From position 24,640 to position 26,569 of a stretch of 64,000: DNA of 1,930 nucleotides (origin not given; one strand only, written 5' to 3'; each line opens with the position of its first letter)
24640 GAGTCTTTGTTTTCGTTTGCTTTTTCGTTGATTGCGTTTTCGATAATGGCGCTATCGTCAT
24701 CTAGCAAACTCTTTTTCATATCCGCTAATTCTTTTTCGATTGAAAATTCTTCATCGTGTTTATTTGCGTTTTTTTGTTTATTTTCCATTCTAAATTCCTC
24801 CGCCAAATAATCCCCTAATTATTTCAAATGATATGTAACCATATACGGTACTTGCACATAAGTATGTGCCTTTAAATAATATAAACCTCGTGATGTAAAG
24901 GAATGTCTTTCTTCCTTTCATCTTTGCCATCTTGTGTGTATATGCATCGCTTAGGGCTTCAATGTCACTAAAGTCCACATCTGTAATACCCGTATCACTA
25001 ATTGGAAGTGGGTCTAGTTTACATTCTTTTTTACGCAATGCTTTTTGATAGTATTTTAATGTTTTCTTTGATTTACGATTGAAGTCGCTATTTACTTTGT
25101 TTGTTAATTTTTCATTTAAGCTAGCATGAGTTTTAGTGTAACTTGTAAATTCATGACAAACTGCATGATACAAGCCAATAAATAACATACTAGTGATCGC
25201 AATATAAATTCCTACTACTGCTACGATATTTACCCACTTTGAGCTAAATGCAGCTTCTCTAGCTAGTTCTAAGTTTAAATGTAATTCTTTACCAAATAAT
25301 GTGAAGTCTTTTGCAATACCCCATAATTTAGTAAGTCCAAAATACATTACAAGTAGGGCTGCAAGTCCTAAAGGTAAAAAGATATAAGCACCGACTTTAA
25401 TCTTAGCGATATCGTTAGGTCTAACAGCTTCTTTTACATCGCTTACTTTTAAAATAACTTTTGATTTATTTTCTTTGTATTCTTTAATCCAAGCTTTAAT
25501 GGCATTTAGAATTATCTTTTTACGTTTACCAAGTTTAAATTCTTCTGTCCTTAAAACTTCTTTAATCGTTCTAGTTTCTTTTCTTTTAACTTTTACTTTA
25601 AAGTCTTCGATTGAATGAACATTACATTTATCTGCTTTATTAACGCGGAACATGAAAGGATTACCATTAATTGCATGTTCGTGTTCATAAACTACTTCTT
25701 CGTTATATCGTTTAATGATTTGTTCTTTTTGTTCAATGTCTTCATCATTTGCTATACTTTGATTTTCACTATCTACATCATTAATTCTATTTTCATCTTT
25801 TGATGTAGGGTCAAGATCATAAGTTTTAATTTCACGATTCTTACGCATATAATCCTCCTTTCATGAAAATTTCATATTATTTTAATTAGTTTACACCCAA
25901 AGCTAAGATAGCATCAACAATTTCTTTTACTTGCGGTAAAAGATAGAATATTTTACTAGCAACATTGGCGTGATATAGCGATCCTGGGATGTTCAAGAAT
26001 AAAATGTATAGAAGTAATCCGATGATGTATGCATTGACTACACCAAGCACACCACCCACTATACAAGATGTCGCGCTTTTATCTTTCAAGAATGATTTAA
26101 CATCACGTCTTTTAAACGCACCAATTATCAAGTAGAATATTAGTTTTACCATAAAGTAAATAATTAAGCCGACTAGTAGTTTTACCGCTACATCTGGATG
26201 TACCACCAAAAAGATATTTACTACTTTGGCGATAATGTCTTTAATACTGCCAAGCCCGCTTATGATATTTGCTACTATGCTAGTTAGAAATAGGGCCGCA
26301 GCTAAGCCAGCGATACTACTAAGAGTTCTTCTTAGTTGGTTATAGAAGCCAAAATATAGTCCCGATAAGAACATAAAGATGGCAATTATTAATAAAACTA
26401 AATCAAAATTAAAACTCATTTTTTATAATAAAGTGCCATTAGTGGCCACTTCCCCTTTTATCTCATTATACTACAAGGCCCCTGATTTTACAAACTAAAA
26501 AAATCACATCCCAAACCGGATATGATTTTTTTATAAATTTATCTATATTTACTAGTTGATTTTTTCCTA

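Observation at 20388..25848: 1472-aa coiled-coil protein with histone-H1-like K/A/P N-terminal tail, translationally coupled to a two-TM membrane protein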

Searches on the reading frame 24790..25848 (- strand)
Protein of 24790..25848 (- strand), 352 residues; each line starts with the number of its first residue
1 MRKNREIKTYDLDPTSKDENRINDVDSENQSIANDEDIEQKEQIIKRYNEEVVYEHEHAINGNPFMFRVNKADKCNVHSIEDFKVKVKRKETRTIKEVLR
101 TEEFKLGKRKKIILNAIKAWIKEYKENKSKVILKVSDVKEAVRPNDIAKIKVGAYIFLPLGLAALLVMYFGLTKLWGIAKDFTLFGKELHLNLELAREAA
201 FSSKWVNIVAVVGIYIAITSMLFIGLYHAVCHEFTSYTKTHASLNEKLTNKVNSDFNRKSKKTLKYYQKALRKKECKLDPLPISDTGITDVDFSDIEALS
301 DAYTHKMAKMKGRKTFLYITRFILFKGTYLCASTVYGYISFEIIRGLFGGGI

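Call 6: search_protein_families(library=pfam, proteins=[window:24790-25848:-], max_evalue=1)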
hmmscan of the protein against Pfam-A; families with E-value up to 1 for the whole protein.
window:24790-25848:- (352 aa): 3 families
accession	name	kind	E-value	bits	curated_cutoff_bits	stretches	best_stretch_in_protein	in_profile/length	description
PF23577.1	LysM_RLK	-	0.17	12.4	27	1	30-56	12-36/44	LysM domain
PF02326.20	YMF19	-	0.21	12.9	22.6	1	221-274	17-71/84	Plant ATP synthase F0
PF15103.11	G0-G1_switch_2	-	0.25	12.2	27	1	204-263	22-79/105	G0/G1 switch protein 2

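Call 7: search_protein_families(library=ncbifam, proteins=[window:24790-25848:-], max_evalue=1)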
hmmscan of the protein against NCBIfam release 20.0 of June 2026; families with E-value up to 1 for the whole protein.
window:24790-25848:- (352 aa): 1 family
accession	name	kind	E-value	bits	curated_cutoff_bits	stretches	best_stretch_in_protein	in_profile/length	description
NF008926.0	PRK12285.1-3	equivalog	0.0055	15.6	320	1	71-137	360-426/429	tryptophan--tRNA ligase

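Call 18: search_solved_structures(query=A2, max_evalue=10, show_alignments=2)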
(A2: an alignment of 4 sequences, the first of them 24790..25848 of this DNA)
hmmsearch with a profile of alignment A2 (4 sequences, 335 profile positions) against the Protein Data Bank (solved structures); distinct sequences matched with E-value up to 10: 4.
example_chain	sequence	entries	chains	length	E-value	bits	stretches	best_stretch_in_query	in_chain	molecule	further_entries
4v61_BZ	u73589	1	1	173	0.25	13.6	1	22-124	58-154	Ribosomal Protein L29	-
3qg5_C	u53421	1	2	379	2.4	10.3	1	75-134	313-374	Mre11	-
3tho_B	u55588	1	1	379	2.5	10.3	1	75-134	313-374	Exonuclease, putative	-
8w9n_A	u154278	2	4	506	8.8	8.5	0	139-188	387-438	Sodium transporter HKT1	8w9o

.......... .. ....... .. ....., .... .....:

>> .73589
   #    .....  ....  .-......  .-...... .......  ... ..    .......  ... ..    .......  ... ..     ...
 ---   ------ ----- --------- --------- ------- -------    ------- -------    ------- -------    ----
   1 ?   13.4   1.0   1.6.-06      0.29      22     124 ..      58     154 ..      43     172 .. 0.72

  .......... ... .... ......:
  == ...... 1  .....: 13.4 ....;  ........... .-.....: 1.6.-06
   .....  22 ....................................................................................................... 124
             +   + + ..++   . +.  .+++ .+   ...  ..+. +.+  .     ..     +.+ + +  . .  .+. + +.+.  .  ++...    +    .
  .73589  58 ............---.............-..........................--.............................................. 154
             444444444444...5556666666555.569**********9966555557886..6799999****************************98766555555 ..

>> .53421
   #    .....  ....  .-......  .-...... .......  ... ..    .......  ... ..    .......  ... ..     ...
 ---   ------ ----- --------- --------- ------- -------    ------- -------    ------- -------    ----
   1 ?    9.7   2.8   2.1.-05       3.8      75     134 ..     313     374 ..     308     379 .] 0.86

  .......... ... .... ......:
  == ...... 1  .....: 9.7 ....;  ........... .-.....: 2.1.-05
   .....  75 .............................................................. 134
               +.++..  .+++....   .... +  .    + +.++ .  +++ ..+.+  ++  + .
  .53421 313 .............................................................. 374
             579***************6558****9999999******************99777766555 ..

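Call 20: find_homologous_proteins(query=window:24790-25848:-, max_evalue=0.01)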
Query window:24790-25848:- (352 aa): 17 proteins with E <= 0.01 among 2704 candidates.
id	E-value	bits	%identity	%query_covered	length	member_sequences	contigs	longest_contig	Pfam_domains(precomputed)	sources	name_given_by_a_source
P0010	4.0e-225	764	98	100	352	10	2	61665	-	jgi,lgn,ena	-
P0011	2.0e-203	693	88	100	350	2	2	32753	-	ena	-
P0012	5.2e-193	659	83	100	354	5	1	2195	-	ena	-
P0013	8.4e-192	655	82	100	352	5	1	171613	-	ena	-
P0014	2.5e-190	650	81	100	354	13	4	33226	-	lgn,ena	-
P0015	2.6e-150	518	65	99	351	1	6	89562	-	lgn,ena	-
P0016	4.0e-142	491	61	100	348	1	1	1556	-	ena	-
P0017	1.9e-138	479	61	100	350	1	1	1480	-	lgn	-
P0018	8.2e-137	474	61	99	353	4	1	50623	-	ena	-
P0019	1.2e-135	470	60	99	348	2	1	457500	-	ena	-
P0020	1.2e-133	464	61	99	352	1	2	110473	-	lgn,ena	-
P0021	2.7e-130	453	56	100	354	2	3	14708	-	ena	-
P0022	4.6e-122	426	54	100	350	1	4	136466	-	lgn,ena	-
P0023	1.6e-111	391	51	99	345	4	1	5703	-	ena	-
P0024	2.7e-86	308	74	53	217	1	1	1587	-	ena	-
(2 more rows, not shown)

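Call 30: predict_structure(alignment_id=A4)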
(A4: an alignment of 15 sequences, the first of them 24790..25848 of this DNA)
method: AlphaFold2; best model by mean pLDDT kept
length: 352 residues; sequences in the alignment: 15
mean_pLDDT: 75.2   pTM: 0.50
mean pLDDT of the five models: 75.2, 74.0, 71.3, 70.1, 68.9
residues with pLDDT >= 90: 37; 70-90: 223; 50-70: 54; < 50: 38
segments of 3 or more residues with pLDDT < 50: 1-33, 140-142
pLDDT, mean of each block of 10 residues (from residue 1): 38 34 31 62 81 85 83 86 88 89 86 93 81 57 56 79 87 79 72 83 88 89 82 72 76 85 91 82 76 65 68 72 84 86 75 42
secondary structure, 60 per line:
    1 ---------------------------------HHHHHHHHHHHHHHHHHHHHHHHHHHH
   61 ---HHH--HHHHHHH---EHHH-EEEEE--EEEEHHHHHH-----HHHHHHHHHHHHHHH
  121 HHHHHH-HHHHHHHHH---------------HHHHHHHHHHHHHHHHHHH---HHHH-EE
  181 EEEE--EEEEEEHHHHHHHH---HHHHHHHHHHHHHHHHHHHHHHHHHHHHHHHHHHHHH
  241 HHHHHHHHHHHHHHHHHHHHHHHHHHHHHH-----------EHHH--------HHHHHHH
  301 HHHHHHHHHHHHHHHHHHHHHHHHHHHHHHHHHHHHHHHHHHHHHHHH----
elements in order: H34-60 H69-75 E84-88 E91-94 H95-100 H106-126 H128-136 H152-170 H174-177 E179-184 E187-192 H193-200 H204-270 H294-348
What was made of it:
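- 24790..25848 (-): Partner membrane protein, 352 aa: a cytoplasmic N-domain with invariant NPF and SIEDF motifs, TM1 152-176, a short outer loop, TM2 204-232 continuing into a K/R-rich helix, and a C-terminal hydrophobic helix 317-348. AF2 pLDDT 75 (call 30).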

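Call 49: find_homologous_proteins(query=A5, max_evalue=0.01)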
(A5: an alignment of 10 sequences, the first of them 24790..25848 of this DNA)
Query A5 (10 sequences) (352 aa, profile of the alignment): 23 proteins with E <= 0.01 among 6428 candidates.
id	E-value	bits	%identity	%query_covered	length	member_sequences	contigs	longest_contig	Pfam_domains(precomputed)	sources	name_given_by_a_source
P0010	4.7e-136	471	98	100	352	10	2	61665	-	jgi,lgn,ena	-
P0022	1.9e-134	466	54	100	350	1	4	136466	-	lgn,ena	-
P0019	1.1e-132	460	60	99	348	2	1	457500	-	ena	-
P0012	9.7e-132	457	83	100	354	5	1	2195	-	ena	-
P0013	1.1e-131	457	82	100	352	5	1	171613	-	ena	-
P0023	7.2e-131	454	51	99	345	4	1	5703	-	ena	-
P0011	7.9e-131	454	88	100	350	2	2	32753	-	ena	-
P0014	1.5e-129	450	81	100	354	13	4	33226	-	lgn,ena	-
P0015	5.1e-125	435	65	99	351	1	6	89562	-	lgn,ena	-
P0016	7.9e-125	434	61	100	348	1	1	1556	-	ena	-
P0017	2.9e-121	423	61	100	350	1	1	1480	-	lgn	-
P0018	1.6e-117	410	61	99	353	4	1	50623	-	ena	-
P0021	2.3e-113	397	56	100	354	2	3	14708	-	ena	-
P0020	3.7e-113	396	61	99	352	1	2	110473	-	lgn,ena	-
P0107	1.3e-91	325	23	98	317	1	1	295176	-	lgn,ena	-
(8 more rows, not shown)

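Call 60: search_protein_families(library=padloc, proteins=[window:24790-25848:-], max_evalue=0.01)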
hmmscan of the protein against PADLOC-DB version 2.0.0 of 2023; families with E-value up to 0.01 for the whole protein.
window:24790-25848:- (352 aa): 0 families

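Call 61: search_protein_families(library=phrogs, proteins=[window:24790-25848:-], max_evalue=0.01)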
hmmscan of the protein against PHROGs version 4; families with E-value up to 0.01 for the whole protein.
window:24790-25848:- (352 aa): 0 families

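Call 65: find_related_loci(query=A5, collection=metagenome_contigs, flank=7000)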
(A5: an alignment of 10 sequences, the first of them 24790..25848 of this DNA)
Query A5 (352 aa) in metagenome_contigs; peptide patterns used: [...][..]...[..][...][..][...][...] (x = any residue, [..] = any of these).
600 stretches matched a pattern (row limit reached: there are more); 3 encode a relative of the query (tblastn E <= 1e-3); 3 distinct loci.
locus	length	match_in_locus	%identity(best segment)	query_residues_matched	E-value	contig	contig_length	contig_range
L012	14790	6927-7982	98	1-352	0e+0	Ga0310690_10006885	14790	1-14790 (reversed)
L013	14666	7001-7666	28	60-286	2e-19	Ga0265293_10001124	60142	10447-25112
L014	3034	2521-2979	28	7-175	1e-12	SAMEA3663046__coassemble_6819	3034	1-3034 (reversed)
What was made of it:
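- Tried and rejected: The metagenome scan found only three loci (call 65).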

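Call 67: fold_search(model_id=the predicted structure, library=pdb)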
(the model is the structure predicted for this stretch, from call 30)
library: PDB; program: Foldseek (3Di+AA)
matches with E <= 10: 287; with E <= 0.001: 0
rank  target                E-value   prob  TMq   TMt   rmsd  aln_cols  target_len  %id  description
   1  7sqc_1F               1.6e-01  0.30  0.16  0.23  34.2       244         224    6  Ciliary C1 central pair apparatus isolated from Chlamydomonas reinhardtii (released 2022-04-13)
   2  2d1l_B                2.7e-01  0.33  0.19  0.27  17.7       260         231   12  Structure of F-actin binding domain IMD of MIM (Missing In Metastasis) (released 2006-09-12)
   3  4wic_D                3.5e-01  0.13  0.13  0.14  22.4       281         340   10  Immediate-early 1 protein (IE1) of rhesus macaque cytomegalovirus (released 2015-07-15)
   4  4wid_A                4.7e-01  0.09  0.13  0.13  18.6       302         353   10  Crystal structure of the immediate-early 1 protein (IE1) at 2.31 angstrom (tetragonal form after crystal dehydration) (released 2014-10-29)
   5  7sqc_1W               5.7e-01  0.10  0.14  0.18  42.0       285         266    9  Ciliary C1 central pair apparatus isolated from Chlamydomonas reinhardtii (released 2022-04-13)
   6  6dfk_A                7.3e-01  0.08  0.12  0.17  33.1       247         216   10  Crystal structure of the 11S subunit of the Plasmodium falciparum proteasome, PA28 (released 2019-08-07)
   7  6h2e_Q                8.1e-01  0.16  0.18  0.23  21.3       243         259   10  Structure of the soluble AhlC of the tripartite alpha-pore forming toxin, AHL, from Aeromonas hydrophila. (released 2019-07-10)
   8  2v0o_C                9.4e-01  0.09  0.15  0.18  38.4       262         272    9  FCHO2 F-BAR domain (released 2007-06-26)
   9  7sqc_1Y               9.9e-01  0.14  0.18  0.22  33.1       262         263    8  Ciliary C1 central pair apparatus isolated from Chlamydomonas reinhardtii (released 2022-04-13)
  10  6dfk_K                1.0e+00  0.08  0.11  0.17  32.2       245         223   11  Crystal structure of the 11S subunit of the Plasmodium falciparum proteasome, PA28 (released 2019-08-07)
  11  1i4d_A                1.1e+00  0.18  0.19  0.32  16.1       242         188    8  CRYSTAL STRUCTURE ANALYSIS OF RAC1-GDP COMPLEXED WITH ARFAPTIN (P21) (released 2001-05-16)
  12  4nqi_C                1.2e+00  0.28  0.22  0.31  12.0       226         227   12  Structure of the N-terminal I-BAR domain (1-259) of D.Discoideum IBARa (released 2014-02-05)
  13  8a1g_A                1.2e+00  0.14  0.19  0.26  15.3       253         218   12  Structure of the SNX1-SNX5 complex (released 2023-06-14)
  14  7sqc_1H               1.3e+00  0.09  0.12  0.21  33.5       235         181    7  Ciliary C1 central pair apparatus isolated from Chlamydomonas reinhardtii (released 2022-04-13)
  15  8i7o_C7               1.3e+00  0.13  0.17  0.23  12.7       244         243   10  In situ structure of axonemal doublet microtubules in mouse sperm with 16-nm repeat (released 2023-10-11)
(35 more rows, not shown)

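Call 74: search_solved_structures(query=A5, max_evalue=1)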
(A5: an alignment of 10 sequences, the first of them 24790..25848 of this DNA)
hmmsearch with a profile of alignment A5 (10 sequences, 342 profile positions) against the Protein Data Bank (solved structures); distinct sequences matched with E-value up to 1: 0.
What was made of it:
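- Tried and rejected: Two alignments of the membrane protein gave nothing significant (calls 18, 74).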

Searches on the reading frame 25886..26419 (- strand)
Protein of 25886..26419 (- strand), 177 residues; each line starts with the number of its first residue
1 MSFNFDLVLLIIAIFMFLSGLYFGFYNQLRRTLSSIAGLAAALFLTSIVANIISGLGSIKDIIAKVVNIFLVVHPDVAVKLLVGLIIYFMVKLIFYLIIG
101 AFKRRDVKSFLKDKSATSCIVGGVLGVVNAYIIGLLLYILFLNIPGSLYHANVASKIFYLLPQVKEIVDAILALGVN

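Call 6: search_protein_families(library=pfam, proteins=[window:25886-26419:-], max_evalue=1)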
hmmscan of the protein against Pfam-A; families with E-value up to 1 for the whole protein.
window:25886-26419:- (177 aa): 4 families
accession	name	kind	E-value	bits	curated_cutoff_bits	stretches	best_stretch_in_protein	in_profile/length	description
PF02674.22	Colicin_V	-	4.7e-07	30.3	29.3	1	5-144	1-120/144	Colicin V production protein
PF03350.21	UPF0114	-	0.082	13.6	23.1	0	82-141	16-66/117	Uncharacterized protein family, UPF0114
PF06664.17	WLS-like_TM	-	0.088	12.6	28.3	1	10-136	114-240/247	Wntless-like, transmembrane domain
PF15168.11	TRIQK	-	0.18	12.2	27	1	6-31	50-75/79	Triple QxxK/R motif-containing protein family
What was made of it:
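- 25886..26419 (-): CvpA-family membrane protein, 177 aa. It is adjacent in most relatives but not all. PF02674 at 30.3 bits against a 29.3-bit cut-off (call 6).
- Checked: The 177-aa ORF at 25886..26419 matches Pfam Colicin_V/CvpA just above the cut-off (30.3 against 29.3 bits, call 6).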

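Call 7: search_protein_families(library=ncbifam, proteins=[window:25886-26419:-], max_evalue=1)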
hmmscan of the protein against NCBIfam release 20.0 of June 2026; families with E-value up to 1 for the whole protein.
window:25886-26419:- (177 aa): 2 families
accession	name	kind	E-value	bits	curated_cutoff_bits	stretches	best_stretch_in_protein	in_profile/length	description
NF033740.0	MarP_fam_protase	equivalog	0.05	12.6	250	1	6-136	2-112/390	MarP family serine protease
NF005624.0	PRK07375.2-3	equivalog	0.5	10.6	95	1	58-125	8-75/105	cation:proton antiporter subunit C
